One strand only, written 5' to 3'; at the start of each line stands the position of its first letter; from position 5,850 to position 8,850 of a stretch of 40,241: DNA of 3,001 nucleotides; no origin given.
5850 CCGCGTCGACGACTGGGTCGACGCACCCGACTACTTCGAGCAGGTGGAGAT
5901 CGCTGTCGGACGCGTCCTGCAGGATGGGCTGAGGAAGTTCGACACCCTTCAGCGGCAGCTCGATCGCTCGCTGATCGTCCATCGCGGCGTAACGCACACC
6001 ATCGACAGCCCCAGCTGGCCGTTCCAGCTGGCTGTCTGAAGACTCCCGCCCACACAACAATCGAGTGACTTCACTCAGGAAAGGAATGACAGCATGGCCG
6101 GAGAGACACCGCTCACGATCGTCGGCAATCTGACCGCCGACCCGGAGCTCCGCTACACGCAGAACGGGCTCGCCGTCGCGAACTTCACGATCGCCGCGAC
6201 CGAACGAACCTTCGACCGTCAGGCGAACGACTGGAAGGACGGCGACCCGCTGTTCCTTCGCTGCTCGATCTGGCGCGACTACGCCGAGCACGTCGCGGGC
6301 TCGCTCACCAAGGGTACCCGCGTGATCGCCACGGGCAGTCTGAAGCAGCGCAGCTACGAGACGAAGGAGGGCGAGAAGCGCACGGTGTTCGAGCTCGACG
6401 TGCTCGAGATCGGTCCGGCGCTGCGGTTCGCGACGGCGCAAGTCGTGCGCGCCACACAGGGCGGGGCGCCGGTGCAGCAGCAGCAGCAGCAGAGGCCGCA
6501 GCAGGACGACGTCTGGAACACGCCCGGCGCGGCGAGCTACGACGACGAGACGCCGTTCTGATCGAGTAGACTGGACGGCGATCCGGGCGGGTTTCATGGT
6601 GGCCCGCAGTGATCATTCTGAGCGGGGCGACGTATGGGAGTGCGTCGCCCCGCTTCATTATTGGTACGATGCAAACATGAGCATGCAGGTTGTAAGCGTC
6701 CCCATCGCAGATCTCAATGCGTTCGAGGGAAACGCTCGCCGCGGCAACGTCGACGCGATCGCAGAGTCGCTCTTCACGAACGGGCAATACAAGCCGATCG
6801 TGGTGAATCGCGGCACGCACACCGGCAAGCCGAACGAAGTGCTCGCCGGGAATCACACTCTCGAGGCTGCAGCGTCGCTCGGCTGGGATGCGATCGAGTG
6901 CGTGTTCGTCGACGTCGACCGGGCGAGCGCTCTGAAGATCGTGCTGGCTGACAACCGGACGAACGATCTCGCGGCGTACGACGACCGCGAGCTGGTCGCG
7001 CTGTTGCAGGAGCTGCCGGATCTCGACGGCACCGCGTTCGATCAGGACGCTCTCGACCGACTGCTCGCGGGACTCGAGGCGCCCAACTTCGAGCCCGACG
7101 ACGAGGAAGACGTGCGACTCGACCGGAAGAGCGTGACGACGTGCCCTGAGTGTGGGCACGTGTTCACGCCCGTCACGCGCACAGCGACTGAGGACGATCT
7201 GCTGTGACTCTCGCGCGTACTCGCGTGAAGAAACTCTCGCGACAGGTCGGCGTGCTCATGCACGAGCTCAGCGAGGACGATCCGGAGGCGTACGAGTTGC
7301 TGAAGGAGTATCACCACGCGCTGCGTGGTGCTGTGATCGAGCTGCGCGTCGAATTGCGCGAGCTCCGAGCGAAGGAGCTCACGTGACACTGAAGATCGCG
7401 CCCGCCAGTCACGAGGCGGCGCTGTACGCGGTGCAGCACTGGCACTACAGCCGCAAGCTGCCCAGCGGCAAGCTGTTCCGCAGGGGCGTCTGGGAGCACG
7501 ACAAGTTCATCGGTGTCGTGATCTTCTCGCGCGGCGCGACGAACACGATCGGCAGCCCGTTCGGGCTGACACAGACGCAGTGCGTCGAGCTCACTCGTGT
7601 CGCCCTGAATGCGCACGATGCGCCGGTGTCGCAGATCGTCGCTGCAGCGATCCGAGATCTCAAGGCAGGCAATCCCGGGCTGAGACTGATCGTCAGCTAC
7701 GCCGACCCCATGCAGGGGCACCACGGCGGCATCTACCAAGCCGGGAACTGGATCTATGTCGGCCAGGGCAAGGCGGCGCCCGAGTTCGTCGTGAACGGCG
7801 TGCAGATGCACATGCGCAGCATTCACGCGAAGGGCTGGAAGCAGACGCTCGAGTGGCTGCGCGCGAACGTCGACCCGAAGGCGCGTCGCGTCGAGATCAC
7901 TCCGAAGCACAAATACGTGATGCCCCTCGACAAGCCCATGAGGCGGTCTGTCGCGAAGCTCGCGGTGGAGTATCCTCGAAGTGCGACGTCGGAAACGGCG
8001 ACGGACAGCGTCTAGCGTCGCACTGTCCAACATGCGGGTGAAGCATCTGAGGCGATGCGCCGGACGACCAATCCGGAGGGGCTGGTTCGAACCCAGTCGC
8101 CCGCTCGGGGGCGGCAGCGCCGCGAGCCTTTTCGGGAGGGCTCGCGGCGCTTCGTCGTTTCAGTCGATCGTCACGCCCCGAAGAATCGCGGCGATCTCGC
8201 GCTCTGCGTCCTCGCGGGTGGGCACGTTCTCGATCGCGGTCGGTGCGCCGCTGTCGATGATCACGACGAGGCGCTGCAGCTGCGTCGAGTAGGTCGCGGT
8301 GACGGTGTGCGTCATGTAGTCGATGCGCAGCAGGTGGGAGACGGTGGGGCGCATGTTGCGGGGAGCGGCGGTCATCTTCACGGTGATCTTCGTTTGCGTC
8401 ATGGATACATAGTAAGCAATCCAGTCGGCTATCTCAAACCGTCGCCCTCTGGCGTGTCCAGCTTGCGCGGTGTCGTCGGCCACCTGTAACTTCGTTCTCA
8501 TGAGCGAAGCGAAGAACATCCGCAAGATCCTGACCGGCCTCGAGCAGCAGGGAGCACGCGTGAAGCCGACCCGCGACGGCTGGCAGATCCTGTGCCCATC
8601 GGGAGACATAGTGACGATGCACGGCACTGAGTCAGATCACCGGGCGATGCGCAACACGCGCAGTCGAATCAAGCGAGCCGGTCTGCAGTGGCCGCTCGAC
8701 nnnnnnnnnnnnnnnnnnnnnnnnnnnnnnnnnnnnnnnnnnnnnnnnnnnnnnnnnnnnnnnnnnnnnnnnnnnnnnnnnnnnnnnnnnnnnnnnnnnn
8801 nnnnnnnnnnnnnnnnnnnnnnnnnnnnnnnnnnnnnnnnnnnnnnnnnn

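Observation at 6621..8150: Self-contained ParB-like / 60-aa / Mom-like GNAT operon ending in a tRNA-like element: candidate DNA-modification (anti-restriction) module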

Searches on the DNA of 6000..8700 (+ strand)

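Call 7: search_dna_similar(query=window:6000-8700:+, collection=phages, mode=near, max_rows=20)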
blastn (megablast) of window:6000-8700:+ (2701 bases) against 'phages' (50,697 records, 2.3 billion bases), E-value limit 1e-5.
Records with a match: 13; places in all: 14; records where one place covers at least 80% of the query: 0.
Best place of each record, by identity: 60-80% 13.
By first word of the organism name: Arthrobacter 7; Microbacterium 6.
By host as written in the record: Arthrobacter sp. ATCC 21022 5; Microbacterium foliorum NRRL B-24224 3; Microbacterium foliorum NRRL B-24224 SEA 2; Arthrobacter globiformis NRRL B-2880 1; Arthrobacter globiformis B-2979 1; Microbacterium foliorum str. NRRL B-24224 1.
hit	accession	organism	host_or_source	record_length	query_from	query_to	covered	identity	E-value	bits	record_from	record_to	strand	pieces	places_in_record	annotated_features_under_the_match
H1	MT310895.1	Arthrobacter phage StevieBAY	Arthrobacter sp. ATCC 21022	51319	1415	1886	17%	78.0%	7e-74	285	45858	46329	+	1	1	72: acetyltransferase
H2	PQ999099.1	Arthrobacter phage GravityBall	Arthrobacter sp. ATCC 21022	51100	1415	1886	17%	77.8%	3e-72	279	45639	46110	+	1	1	71: acetyltransferase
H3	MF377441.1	Arthrobacter phage Timinator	Arthrobacter sp. ATCC 21022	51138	1415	1886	17%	77.4%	7e-69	268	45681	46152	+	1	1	acetyltransferase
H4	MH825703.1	Arthrobacter phage LeeroyJ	Arthrobacter sp. ATCC 21022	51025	1415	1886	17%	77.4%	7e-69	268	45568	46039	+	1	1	72: acetyltransferase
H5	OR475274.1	Arthrobacter phage Wyborn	Arthrobacter globiformis NRRL B-2880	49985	1415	1883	17%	77.4%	7e-69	268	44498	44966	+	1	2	71: acetyltransferase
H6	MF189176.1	Arthrobacter phage Jordan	Arthrobacter sp. ATCC 21022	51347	1415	1878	17%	76.1%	9e-58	231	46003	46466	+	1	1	acetyltransferase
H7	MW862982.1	Arthrobacter phage Sicarius2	Arthrobacter globiformis B-2979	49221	95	446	13%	77.7%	2e-50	207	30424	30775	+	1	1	38: ssDNA binding protein | 37: helix-turn-helix DNA binding domain protein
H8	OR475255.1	Microbacterium phage Phonegingi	Microbacterium foliorum NRRL B-24224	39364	722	1071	13%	76.5%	9e-43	182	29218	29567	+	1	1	46: ParB-like nuclease domain protein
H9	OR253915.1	Microbacterium phage Lonelysoil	Microbacterium foliorum NRRL B-24224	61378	94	424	12%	76.0%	3e-37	163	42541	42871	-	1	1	56: SSB protein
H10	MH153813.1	Microbacterium phage Squash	Microbacterium foliorum NRRL B-24224 SEA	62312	94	424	12%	75.7%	2e-35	158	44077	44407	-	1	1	62: ssDNA binding protein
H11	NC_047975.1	Microbacterium phage Squash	Microbacterium foliorum NRRL B-24224 SEA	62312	94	424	12%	75.7%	2e-35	158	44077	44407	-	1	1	62: ssDNA binding protein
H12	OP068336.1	Microbacterium phage Grassboy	Microbacterium foliorum NRRL B-24224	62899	123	424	11%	76.3%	2e-34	154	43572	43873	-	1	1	60: ssDNA binding protein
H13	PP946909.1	Microbacterium phage Judebell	Microbacterium foliorum str. NRRL ...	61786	94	337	9%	78.9%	3e-37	163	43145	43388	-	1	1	ssDNA binding protein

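Call 9: search_rna_families(source=window, start=7950, end=8200, threshold=evalue, max_evalue=10, show_alignments=2)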
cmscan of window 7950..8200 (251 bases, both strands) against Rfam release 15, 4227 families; matches with E-value up to 10: 7.
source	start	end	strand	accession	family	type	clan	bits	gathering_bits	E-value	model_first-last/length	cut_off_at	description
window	8034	8105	+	RF00005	tRNA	Gene; tRNA;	CL00001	36.3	29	2.3e-06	1-71/71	no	tRNA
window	8112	8199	+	RF02963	DUF3800-IV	Gene; sRNA;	-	18.8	60.7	1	1-91/91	no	DUF3800-IV RNA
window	8115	8151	-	RF04201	MIR7510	Gene; miRNA;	-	16.7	93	1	1-79/79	no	MIR7510 microRNA precursor family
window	8034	8156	+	RF02865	ncS01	Gene; sRNA;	-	15.6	58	1.6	1-110/110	no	Burkholderia sRNA 1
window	8113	8154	+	RF00848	mir-61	Gene; miRNA;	-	15.4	77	2.5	1-85/85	no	mir-61 microRNA precursor family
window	8131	8182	-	RF00305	snoZ248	Gene; snRNA; snoRNA; CD-box;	-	14.2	120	3.6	1-137/137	no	Small nucleolar RNA Z248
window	8097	8176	+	RF03211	mir-666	Gene; miRNA;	-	14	70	8.1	1-86/86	no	mir-666 microRNA precursor family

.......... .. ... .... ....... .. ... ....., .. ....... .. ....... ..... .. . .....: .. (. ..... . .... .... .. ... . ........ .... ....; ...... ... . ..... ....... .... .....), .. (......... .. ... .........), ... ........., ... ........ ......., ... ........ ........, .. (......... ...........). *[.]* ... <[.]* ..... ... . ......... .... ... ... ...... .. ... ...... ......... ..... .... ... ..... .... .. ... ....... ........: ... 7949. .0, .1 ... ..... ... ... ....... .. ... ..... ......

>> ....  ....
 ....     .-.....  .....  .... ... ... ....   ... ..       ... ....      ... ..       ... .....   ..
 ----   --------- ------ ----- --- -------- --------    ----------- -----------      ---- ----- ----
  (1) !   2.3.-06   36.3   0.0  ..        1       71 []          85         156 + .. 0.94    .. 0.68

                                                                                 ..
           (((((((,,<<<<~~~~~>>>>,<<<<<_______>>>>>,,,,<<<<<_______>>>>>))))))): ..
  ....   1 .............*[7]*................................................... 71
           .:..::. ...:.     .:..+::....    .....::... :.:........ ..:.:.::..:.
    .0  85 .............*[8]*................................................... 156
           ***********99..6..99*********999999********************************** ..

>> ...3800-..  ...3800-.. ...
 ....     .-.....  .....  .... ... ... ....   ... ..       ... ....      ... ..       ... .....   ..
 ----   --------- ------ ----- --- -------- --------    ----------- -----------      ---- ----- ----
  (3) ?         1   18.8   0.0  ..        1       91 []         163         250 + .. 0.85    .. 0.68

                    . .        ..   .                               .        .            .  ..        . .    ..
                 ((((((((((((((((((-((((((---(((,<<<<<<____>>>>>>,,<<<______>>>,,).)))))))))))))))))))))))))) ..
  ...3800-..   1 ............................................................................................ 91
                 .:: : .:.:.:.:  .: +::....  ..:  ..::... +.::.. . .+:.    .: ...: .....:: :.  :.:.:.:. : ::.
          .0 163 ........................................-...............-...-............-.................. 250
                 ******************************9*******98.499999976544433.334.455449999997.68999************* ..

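Call 12: get_annotated_region(hit=H8, flank=3000)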
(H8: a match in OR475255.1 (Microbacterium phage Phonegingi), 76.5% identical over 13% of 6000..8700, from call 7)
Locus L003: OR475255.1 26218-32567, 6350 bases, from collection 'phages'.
description: Microbacterium phage Phonegingi, complete genome.
organism: Microbacterium phage Phonegingi (NCBI taxid 3043926)
taxonomy: Viruses; Duplodnaviria; Heunggongvirae; Uroviricota; Caudoviricetes; Appavirus
host: Microbacterium foliorum NRRL B-24224; source: soil; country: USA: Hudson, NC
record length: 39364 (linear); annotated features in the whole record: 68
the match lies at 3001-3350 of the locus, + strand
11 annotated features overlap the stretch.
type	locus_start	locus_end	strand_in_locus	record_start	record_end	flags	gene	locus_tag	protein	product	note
CDS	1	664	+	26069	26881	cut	42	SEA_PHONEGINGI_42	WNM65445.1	RepA-like replication initiator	-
CDS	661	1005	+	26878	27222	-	43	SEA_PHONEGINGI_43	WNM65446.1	helicase loader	-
CDS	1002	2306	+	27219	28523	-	44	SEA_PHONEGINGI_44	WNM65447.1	DnaB-like dsDNA helicase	-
CDS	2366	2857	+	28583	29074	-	45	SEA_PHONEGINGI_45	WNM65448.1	SSB protein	-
CDS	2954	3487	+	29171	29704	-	46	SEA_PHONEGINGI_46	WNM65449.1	ParB-like nuclease domain protein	-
CDS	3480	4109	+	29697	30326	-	47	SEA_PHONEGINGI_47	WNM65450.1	acetyltransferase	-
tRNA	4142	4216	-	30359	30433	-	48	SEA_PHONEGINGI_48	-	tRNA-Gly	tRNA-Gly(tcc)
CDS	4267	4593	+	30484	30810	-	49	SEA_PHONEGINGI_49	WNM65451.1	hypothetical protein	-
CDS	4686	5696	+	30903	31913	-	50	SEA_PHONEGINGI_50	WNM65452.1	hypothetical protein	-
CDS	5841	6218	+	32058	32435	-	51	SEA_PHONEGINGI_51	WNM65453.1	hypothetical protein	-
CDS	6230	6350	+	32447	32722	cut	52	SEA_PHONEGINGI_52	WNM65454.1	helix-turn-helix DNA binding domain protein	-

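Call 52: build_rna_model(alignment_id=A3, structure=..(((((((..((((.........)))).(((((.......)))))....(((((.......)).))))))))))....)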
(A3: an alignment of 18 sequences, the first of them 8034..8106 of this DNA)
Model R1 built from alignment A3 (18 sequences, 79 columns); structure: as given.
model positions 73; base pairs 21; branch points 2; effective number of sequences 2.82; information 0.773 bits per position. Calibrated on 0.2 Mb of random sequence (short: E-values are rough).
structure used (alignment columns):
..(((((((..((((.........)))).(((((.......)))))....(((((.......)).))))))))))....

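Call 53: search_with_rna_model(model_id=R1, sources=[window, L002, L004, L005, L006, L009, L013, L014, L015, L016, L017, L018, L019, L020, L022, L023, L024, L025, L026, L027, L028, L029, L032, L033, L034, L035, L036, L037, L038, L039, L041, L043, L044, L045, L046, L047, L048, L049, L050, L052, L053, L054, L055, L057, L058, L059, L060, L061, L062, L063, L064, L065, L066, L067, L068, L069, L070, L071, L072, L073, L074, L075, L076, L077, L079, L080, L081, L082, L083, L090, L091, L092], max_evalue=1)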
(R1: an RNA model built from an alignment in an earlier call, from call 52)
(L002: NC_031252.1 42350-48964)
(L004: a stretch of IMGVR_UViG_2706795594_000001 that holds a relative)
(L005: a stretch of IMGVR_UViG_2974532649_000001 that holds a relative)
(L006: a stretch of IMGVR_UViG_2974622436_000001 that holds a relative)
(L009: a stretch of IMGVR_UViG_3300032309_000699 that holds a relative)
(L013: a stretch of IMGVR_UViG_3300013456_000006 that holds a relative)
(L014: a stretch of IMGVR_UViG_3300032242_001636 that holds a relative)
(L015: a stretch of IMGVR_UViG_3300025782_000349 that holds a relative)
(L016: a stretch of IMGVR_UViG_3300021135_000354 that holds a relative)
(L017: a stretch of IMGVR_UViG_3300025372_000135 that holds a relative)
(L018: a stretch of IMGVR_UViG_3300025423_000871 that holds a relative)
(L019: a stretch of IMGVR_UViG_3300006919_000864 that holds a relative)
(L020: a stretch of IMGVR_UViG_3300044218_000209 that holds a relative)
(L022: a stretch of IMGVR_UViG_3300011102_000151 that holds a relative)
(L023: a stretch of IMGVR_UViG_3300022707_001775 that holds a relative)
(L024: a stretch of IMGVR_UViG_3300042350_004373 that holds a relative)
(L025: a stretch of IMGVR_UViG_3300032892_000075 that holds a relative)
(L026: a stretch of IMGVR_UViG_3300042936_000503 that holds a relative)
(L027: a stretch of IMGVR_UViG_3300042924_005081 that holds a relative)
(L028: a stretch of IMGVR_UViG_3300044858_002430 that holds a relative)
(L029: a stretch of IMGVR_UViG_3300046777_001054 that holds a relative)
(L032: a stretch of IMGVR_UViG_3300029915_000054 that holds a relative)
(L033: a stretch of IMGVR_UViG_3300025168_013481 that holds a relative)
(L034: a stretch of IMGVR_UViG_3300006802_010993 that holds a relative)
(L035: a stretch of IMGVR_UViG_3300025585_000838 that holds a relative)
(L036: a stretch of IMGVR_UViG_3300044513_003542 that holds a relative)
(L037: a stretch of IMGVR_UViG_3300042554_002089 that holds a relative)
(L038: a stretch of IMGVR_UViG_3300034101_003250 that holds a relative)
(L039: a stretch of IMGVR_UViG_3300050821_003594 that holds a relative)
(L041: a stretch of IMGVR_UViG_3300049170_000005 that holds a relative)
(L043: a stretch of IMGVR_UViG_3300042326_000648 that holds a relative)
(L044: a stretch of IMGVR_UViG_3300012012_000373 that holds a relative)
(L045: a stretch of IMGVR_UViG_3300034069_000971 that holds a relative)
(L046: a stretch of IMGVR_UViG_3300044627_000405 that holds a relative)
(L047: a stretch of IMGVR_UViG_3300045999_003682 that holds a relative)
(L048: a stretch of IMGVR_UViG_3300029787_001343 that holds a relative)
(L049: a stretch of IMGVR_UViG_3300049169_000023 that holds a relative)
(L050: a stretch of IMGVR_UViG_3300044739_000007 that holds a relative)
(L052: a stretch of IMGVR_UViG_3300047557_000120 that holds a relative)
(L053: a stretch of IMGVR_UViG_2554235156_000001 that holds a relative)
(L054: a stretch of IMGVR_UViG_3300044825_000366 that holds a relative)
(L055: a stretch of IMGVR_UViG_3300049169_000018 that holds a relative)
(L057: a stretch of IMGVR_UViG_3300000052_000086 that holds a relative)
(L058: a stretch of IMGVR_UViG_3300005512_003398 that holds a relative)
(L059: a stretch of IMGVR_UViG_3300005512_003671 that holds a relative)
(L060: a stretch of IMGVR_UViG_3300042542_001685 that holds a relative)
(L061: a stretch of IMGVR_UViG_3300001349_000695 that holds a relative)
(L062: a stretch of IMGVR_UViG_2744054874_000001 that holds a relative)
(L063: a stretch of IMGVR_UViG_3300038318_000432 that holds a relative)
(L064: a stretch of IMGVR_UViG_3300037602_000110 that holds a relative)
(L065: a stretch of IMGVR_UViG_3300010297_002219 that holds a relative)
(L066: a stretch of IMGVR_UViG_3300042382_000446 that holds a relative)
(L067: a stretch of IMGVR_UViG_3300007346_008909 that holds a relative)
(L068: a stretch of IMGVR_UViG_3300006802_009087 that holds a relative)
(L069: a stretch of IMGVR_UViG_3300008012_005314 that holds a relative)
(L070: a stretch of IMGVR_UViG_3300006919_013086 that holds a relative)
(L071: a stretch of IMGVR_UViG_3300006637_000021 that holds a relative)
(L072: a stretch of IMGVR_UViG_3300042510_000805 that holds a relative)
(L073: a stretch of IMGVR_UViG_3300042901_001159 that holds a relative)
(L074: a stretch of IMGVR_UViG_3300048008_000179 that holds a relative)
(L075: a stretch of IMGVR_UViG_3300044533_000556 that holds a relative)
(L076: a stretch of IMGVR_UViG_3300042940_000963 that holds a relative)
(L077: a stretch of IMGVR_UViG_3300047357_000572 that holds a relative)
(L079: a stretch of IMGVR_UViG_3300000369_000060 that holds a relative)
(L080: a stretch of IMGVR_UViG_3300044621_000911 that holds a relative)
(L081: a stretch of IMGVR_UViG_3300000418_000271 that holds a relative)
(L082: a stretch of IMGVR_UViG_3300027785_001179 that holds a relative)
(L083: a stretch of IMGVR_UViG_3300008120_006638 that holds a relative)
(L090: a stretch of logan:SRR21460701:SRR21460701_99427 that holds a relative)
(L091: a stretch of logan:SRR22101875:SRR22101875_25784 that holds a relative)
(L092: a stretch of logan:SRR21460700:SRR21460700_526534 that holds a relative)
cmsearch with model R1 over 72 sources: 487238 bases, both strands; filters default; matches with E-value up to 1: 47.
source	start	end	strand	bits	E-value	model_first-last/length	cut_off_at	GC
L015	1585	1657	+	81.4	2.2e-17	1-73/73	no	0.58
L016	4622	4694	+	81.4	2.2e-17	1-73/73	no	0.58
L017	4622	4694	+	81.4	2.2e-17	1-73/73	no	0.58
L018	3774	3846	+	81.4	2.2e-17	1-73/73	no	0.58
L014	4622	4694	+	81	2.7e-17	1-73/73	no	0.58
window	8034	8106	+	80.8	3.1e-17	1-73/73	no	0.68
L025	3314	3386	+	73.7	2e-15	1-73/73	no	0.74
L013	2368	2440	+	70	1.7e-14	1-73/73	no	0.67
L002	3601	3672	+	69.2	2.7e-14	1-73/73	no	0.57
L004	4601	4672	+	69.2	2.7e-14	1-73/73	no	0.57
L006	4601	4672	+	69.2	2.7e-14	1-73/73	no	0.57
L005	4601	4672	+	68.1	5.1e-14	1-73/73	no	0.58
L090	1532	1603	+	63.1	9.6e-13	1-73/73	no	0.71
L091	755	826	+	63.1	9.6e-13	1-73/73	no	0.71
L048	1508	1581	+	60.9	3.3e-12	1-73/73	no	0.59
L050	5076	5148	+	60.2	4.9e-12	1-73/73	no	0.68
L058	3364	3437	+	57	3.2e-11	1-73/73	no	0.7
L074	4605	4678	+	56.9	3.4e-11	1-73/73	no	0.59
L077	3807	3880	+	56.9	3.4e-11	1-73/73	no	0.59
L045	1472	1541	+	55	1e-10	1-73/73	no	0.74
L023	3011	3084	+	52.8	3.8e-10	1-73/73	no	0.62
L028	1821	1894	+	51.8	6.7e-10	1-73/73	no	0.72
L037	3594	3667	+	51.7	7e-10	1-73/73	no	0.72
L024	4590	4663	+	51.5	8.3e-10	1-73/73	no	0.69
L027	4590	4663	+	51.5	8.3e-10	1-73/73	no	0.69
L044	1025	1098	+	51.2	9.8e-10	1-73/73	no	0.7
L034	1166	1239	+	50.6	1.3e-09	1-73/73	no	0.72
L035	1167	1240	+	50.6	1.3e-09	1-73/73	no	0.72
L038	4555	4628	+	50.6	1.3e-09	1-73/73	no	0.72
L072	1109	1182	+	49.6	2.5e-09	1-73/73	no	0.72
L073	4563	4636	+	49.6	2.5e-09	1-73/73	no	0.72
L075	1109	1182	+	49.6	2.5e-09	1-73/73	no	0.72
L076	4563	4636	+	49.6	2.5e-09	1-73/73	no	0.72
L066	4596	4669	+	48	6.3e-09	1-73/73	no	0.68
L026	4563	4636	+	46.8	1.2e-08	1-73/73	no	0.59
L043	3243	3316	+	42.3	1.7e-07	1-73/73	no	0.59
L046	3266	3339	+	42.3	1.7e-07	1-73/73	no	0.59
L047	1119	1192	+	42.3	1.7e-07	1-73/73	no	0.59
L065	3700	3773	+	40.1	6.3e-07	1-73/73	no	0.61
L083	4321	4387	+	31.5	9.2e-05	1-73/73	no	0.73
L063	5145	5220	+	31.2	0.00011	1-73/73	no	0.33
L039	4576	4642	+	27.5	0.00095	1-73/73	no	0.6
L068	4588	4655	+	18.9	0.14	1-73/73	no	0.65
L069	2660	2727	+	18.9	0.14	1-73/73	no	0.65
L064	981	1068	-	15.7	0.9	1-73/73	no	0.57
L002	5519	5543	+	15.6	0.96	1-73/73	no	0.88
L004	6519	6543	+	15.6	0.96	1-73/73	no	0.88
